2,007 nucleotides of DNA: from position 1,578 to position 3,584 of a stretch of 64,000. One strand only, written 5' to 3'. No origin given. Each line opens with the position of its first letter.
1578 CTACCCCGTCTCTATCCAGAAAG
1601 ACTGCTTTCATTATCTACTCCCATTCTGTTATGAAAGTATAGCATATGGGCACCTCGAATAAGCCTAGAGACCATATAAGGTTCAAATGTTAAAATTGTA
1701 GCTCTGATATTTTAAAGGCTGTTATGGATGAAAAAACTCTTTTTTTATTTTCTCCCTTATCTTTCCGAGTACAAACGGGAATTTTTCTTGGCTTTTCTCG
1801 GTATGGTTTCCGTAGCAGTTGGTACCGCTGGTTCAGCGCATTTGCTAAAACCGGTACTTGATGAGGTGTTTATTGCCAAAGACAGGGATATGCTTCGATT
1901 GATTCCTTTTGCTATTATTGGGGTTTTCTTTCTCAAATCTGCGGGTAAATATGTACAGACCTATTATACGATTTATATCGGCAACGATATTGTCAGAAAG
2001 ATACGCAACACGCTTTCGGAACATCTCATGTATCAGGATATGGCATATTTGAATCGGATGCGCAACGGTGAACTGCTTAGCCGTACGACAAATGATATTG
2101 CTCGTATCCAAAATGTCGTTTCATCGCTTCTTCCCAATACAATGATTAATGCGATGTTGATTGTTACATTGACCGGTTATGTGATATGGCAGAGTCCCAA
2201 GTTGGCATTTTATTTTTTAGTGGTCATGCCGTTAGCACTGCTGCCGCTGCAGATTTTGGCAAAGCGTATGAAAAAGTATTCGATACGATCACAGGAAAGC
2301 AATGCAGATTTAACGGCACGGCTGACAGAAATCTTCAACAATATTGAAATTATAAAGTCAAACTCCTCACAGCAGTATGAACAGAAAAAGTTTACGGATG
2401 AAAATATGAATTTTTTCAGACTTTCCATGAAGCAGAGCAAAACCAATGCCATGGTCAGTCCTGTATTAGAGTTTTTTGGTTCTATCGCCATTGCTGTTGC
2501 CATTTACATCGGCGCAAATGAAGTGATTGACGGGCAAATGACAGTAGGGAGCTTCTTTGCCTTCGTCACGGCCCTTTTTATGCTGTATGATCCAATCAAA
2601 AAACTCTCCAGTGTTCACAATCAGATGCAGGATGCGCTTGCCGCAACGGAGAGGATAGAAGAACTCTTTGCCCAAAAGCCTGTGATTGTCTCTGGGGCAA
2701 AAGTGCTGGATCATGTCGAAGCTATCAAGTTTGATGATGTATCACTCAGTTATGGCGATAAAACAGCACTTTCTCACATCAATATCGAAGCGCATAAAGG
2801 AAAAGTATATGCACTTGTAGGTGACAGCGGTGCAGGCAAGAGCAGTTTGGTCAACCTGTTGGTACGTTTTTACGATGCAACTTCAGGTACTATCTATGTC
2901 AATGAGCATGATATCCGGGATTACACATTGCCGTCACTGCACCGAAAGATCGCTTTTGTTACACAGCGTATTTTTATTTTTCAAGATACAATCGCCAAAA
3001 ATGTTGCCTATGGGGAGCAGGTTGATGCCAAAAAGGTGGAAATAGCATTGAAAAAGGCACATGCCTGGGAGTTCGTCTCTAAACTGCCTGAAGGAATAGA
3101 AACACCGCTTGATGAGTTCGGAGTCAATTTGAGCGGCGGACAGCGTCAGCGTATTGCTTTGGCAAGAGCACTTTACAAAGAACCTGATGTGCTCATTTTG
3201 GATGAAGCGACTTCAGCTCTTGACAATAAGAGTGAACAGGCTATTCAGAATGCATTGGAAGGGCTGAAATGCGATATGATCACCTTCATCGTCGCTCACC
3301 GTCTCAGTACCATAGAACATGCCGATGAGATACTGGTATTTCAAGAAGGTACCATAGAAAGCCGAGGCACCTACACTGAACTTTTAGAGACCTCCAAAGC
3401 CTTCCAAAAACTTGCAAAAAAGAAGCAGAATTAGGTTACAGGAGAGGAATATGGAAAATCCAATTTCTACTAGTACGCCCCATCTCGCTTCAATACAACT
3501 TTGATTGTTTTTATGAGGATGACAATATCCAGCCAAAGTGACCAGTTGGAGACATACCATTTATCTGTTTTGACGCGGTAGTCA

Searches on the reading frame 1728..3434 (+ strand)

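Call 49: search_protein_families(library=pfam, proteins=[window:1728-3434:+], max_evalue=0.001)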
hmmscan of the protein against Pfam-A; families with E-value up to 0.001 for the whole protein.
window:1728-3434:+ (568 aa): 7 families
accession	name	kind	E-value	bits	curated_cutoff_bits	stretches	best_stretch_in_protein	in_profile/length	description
PF00664.28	ABC_membrane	-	3.2e-48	165.2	28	1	20-287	2-271/274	ABC transporter transmembrane region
PF00005.33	ABC_tran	-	7.5e-32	111.2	25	1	348-496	1-137/137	ABC transporter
PF02463.25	SMC_N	-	8.2e-08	32.4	40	1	211-536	135-209/220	RecF/RecN/SMC N terminal domain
PF03193.22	RsgA_GTPase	-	7.5e-06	26.3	30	1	325-382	74-130/174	RsgA GTPase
PF13401.12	AAA_22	-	9.2e-05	23.2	27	1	358-502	5-97/130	AAA domain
PF13191.12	AAA_16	-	0.00061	20.8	32.6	0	356-510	22-156/167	AAA ATPase domain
PF05673.19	DUF815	-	0.00096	18.8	23.8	0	359-422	54-116/249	Protein of unknown function (DUF815)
